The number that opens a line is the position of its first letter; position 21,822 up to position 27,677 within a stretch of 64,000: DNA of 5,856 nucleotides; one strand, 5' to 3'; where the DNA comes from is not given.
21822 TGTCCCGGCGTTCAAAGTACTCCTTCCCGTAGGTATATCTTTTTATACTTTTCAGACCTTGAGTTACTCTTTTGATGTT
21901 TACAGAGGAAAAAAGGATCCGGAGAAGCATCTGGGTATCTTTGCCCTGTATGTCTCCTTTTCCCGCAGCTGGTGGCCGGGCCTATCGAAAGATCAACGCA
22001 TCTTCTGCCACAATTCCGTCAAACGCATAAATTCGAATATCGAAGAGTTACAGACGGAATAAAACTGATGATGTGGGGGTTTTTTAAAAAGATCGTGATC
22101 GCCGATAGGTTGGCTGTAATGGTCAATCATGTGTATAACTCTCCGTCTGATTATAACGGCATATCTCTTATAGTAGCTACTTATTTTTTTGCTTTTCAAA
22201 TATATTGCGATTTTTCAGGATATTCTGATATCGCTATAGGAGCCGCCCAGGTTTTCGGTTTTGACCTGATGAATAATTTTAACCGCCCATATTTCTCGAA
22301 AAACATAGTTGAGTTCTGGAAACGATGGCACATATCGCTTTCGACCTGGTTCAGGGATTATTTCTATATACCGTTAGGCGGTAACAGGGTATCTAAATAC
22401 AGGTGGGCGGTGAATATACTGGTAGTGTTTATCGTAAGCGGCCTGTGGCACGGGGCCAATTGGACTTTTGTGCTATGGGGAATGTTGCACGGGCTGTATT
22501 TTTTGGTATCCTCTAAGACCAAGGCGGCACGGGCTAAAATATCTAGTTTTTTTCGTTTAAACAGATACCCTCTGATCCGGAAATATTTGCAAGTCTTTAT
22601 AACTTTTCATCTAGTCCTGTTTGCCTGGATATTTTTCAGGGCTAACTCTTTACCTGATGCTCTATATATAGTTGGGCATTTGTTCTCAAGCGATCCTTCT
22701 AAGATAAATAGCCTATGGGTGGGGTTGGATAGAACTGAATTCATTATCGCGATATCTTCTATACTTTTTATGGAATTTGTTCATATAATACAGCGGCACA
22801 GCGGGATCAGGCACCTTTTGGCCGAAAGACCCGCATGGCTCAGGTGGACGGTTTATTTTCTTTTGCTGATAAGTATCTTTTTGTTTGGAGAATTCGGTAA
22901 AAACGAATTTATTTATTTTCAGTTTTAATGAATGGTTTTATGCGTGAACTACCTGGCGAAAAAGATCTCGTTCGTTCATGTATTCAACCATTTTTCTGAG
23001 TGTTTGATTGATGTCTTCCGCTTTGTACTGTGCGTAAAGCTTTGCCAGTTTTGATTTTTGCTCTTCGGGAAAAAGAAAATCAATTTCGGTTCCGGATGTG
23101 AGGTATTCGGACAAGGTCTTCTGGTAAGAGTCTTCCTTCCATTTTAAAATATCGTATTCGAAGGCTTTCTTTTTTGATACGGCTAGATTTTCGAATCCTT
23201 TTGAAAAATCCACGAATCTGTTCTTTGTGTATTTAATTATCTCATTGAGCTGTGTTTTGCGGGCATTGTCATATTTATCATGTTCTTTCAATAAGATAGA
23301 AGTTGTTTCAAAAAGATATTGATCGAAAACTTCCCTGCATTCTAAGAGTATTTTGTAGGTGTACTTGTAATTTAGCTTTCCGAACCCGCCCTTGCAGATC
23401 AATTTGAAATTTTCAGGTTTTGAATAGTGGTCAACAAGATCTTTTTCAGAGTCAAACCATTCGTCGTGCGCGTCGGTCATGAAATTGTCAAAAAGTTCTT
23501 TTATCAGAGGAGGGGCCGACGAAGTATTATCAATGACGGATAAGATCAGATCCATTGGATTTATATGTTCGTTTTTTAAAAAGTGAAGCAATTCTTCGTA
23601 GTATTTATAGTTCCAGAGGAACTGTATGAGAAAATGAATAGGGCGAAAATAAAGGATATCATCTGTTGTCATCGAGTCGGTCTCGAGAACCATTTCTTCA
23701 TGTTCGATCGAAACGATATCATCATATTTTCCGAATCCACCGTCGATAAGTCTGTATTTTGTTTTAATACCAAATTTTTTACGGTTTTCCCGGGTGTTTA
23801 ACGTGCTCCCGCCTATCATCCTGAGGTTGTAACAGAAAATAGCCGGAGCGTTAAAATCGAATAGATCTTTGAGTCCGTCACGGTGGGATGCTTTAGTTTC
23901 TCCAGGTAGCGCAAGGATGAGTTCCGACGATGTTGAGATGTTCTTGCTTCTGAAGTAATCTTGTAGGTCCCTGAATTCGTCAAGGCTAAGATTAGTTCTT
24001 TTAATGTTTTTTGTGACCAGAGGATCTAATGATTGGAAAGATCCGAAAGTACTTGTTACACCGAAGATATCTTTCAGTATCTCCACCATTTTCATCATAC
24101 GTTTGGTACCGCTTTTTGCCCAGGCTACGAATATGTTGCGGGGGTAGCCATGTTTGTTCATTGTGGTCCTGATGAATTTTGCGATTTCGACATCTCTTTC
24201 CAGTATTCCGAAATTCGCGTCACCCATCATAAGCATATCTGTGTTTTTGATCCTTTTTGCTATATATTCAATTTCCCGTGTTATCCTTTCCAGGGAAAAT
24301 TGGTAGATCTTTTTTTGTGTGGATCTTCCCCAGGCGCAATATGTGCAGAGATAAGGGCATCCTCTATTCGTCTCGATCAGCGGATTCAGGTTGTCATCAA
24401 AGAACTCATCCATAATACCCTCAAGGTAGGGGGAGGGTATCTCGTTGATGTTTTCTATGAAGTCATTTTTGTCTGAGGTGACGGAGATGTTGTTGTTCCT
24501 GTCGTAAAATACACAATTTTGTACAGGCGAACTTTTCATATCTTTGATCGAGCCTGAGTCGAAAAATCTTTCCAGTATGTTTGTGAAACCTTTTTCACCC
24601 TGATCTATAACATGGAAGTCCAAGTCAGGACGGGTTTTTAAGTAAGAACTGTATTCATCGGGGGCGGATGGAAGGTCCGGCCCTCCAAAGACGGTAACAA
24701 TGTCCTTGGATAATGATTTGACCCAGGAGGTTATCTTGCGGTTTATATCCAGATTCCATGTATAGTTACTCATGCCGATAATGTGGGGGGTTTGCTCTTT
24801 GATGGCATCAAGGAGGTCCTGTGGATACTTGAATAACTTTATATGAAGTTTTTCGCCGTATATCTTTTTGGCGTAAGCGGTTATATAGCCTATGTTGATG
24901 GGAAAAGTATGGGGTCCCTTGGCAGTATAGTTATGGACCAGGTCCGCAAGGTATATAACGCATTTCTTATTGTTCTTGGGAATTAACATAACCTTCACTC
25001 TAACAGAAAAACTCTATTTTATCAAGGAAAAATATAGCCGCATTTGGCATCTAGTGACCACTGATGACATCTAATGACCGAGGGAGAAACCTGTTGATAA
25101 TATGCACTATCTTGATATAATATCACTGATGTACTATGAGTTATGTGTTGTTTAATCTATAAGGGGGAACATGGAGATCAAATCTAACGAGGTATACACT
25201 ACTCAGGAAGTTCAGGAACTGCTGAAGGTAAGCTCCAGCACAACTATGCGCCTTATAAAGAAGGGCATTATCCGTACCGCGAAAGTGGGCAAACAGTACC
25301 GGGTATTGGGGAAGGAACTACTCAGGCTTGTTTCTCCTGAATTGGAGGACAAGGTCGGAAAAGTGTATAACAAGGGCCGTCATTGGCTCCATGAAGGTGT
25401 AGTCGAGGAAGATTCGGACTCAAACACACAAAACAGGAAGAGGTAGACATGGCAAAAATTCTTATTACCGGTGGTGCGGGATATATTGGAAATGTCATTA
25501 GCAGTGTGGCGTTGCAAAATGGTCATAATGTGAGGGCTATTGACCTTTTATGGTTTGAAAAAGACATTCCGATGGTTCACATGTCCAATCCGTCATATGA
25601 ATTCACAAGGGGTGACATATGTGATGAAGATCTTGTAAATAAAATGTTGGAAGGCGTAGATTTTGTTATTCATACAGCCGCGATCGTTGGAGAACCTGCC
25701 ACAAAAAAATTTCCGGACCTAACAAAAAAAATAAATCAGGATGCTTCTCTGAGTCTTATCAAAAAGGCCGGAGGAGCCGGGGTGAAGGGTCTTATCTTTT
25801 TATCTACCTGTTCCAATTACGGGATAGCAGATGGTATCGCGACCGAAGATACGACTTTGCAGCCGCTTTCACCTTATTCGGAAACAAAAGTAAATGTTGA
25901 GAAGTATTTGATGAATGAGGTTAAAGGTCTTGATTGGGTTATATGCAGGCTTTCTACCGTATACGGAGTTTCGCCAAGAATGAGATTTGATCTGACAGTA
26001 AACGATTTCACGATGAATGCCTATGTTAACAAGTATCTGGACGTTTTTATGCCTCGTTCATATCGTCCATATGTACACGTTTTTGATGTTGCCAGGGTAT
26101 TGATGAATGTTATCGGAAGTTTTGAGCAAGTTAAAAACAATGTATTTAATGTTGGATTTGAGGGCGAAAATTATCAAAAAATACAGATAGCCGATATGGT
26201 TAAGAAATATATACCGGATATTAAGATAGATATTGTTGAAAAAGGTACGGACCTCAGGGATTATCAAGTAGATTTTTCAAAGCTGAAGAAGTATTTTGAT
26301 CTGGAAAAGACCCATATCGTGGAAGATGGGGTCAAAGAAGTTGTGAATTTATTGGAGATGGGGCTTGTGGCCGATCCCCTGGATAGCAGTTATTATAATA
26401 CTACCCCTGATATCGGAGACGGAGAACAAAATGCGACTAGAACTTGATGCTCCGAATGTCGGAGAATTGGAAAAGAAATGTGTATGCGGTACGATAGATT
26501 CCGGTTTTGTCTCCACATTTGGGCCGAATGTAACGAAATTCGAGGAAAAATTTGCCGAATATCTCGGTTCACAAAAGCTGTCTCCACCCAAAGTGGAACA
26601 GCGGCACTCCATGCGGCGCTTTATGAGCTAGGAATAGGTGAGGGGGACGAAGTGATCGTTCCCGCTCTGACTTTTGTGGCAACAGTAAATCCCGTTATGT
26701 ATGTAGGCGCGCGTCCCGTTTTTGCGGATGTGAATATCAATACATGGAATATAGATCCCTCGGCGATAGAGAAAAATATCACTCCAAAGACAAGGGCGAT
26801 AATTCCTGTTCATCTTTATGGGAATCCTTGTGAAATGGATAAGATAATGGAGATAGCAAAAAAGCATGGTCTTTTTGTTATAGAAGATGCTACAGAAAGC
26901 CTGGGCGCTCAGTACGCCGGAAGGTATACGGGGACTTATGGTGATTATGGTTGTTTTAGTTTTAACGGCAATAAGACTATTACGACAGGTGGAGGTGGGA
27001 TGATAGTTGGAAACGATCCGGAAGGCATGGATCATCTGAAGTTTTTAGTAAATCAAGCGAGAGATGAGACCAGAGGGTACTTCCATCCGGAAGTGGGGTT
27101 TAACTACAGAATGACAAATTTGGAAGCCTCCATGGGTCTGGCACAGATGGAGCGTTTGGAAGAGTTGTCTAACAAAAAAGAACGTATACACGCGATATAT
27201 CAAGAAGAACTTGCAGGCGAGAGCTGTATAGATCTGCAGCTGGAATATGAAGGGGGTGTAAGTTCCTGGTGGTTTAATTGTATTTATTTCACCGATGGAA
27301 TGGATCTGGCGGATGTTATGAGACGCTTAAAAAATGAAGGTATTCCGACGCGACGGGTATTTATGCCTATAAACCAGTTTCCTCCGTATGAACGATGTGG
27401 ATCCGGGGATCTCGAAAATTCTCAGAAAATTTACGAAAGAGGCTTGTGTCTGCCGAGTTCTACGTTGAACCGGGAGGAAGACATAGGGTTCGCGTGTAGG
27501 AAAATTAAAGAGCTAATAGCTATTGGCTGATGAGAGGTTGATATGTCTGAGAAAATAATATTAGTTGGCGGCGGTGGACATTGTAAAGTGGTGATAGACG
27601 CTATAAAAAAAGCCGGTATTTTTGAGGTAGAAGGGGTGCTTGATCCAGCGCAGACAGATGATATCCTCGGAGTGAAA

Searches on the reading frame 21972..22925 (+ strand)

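Call 8: search_protein_families(library=ncbifam, proteins=[window:21972-22925:+], max_evalue=1e-8)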
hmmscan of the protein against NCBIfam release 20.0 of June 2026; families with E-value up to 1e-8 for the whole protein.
window:21972-22925:+ (318 aa): 1 family
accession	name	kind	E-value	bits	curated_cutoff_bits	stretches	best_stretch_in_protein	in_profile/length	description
TIGR04091.1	LTA_dltB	equivalog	1.6e-42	146.1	375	1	2-222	152-376/380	D-alanyl-lipoteichoic acid biosynthesis protein DltB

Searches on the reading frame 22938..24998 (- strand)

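Call 27: search_protein_families(library=pfam, proteins=[window:22938-24998:-], max_evalue=0.001)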
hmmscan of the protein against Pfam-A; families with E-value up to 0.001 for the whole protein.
window:22938-24998:- (686 aa): 2 families
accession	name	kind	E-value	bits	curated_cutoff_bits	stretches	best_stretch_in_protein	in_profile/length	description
PF04055.27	Radical_SAM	-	6.9e-13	49.5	29.5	1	209-371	2-158/166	Radical SAM superfamily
PF02310.24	B12-binding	-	1e-07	32.2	32.1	1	32-141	13-120/121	B12 binding domain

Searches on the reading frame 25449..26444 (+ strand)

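Call 8: search_protein_families(library=ncbifam, proteins=[window:25449-26444:+], max_evalue=1e-8)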
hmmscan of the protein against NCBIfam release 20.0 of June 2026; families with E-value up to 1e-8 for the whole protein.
window:25449-26444:+ (332 aa): 13 families
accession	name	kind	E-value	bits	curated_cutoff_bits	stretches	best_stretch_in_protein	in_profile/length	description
TIGR01179.1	galE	equivalog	1.1e-24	86.9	262.3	1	3-176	1-181/332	UDP-glucose 4-epimerase GalE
TIGR01181.1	dTDP_gluc_dehyt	equivalog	1.4e-21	76.9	365.1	1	3-300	1-309/321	dTDP-glucose 4,6-dehydratase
TIGR04180.1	EDH_00030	hypoth_equivalog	6.6e-19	68.1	475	1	4-272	1-272/297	NAD-dependent 4,6-dehydratase LegB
NF007956.0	PRK10675.1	subfamily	7.5e-16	58.2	394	1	3-166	2-173/338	UDP-glucose 4-epimerase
TIGR02197.1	heptose_epim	equivalog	7.9e-16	58.1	274.6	1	4-301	1-312/316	ADP-glyceromanno-heptose 6-epimerase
TIGR03466.1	HpnA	hypoth_equivalog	9e-15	54.4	367.65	1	3-194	2-198/327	hopanoid-associated sugar epimerase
NF043036.1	ErythonDh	equivalog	2.2e-14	53.4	325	1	3-171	2-179/321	D-erythronate dehydrogenase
NF007490.0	PRK10084.1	subfamily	2.2e-11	43.4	649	0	3-78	2-82/361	dTDP-glucose 4,6-dehydratase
TIGR03589.1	PseB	equivalog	7.1e-10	38.3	407.75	1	3-120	6-125/324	UDP-N-acetylglucosamine 4,6-dehydratase (inverting)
NF007582.0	PRK10217.1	equivalog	1.2e-09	37.7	698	0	1-78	1-83/355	dTDP-glucose 4,6-dehydratase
TIGR01214.1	rmlD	equivalog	1.5e-09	37.4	224.05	1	3-221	1-196/285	dTDP-4-dehydrorhamnose reductase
NF052578.1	StrlDmthSdmBMthl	equivalog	2.4e-09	37.4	600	1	4-174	3-172/328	sterol demethylase protein SdmB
NF011728.1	PRK15181.1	equivalog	4e-09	35.9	760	0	4-153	18-175/348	Vi polysaccharide biosynthesis UDP-N-acetylglucosaminuronic acid C-4 epimerase TviC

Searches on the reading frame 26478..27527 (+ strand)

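Call 8: search_protein_families(library=ncbifam, proteins=[window:26478-27527:+], max_evalue=1e-8)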
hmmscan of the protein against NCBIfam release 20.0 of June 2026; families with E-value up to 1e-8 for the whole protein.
window:26478-27527:+ (350 aa): 9 families
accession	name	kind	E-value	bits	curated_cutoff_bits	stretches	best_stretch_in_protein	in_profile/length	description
TIGR04181.1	NHT_00031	hypoth_equivalog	1.5e-106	356.3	420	1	23-328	37-359/359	LegC family aminotransferase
TIGR03588.1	PseC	equivalog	5.7e-73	246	423.5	1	23-343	37-376/380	UDP-4-amino-4,6-dideoxy-N-acetyl-beta-L-altrosamine transaminase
NF008687.0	PRK11706.1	equivalog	3.5e-61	207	375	1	30-335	45-362/375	dTDP-4-amino-4,6-dideoxygalactose transaminase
NF008658.2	PRK11658.1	equivalog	4e-55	187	631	1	17-298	34-327/379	UDP-4-amino-4-deoxy-L-arabinose aminotransferase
TIGR04427.1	PLP_DesI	equivalog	6.6e-54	183.5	650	1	19-344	55-380/390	dTDP-4-dehydro-6-deoxyglucose aminotransferase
NF011936.0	PRK15407.1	equivalog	4.6e-53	180.5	423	2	48-197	105-250/440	lipopolysaccharide biosynthesis protein RfbH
TIGR02379.1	ECA_wecE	subfamily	1.2e-49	169.1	434.85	1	31-300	46-326/376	dTDP-4-amino-4,6-dideoxy-D-glucose transaminase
NF041364.1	GntC_guanitoxin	equivalog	1.9e-10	40.2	415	1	40-138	68-174/356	guanitoxin biosynthesis PLP-dependent (S)-gamma-hydroxy-L-arginine cyclodehydratase GntC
NF005817.0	PRK07683.1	equivalog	8.1e-09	34.6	575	0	35-138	93-201/387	aminotransferase A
